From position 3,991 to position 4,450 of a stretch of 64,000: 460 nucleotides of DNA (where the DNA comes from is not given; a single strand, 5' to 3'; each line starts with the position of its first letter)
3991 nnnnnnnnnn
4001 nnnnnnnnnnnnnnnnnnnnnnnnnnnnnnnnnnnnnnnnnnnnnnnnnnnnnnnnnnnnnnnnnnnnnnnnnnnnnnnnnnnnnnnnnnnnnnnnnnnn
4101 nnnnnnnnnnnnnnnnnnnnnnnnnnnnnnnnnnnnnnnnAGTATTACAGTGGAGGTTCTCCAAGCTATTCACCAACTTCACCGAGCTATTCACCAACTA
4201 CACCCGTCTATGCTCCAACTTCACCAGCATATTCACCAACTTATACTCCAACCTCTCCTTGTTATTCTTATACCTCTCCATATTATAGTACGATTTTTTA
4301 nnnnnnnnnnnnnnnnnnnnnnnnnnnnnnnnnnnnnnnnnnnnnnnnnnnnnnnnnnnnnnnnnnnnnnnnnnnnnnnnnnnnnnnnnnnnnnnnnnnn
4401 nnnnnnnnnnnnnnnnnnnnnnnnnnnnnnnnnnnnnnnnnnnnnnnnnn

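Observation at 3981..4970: RNA-polymerase-II CTD-like YSPTSPS heptad array in a non-RPB1 protein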

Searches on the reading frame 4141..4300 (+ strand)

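Call 12: search_protein_families(library=pfam, proteins=[window:4141-4300:+], max_evalue=10)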
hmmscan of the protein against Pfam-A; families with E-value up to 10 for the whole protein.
window:4141-4300:+ (53 aa): 1 family
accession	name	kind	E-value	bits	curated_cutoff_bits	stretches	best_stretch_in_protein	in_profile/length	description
PF17497.7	DUF5432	-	1.1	9.9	27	1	30-49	20-39/74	Family of unknown function (DUF5432)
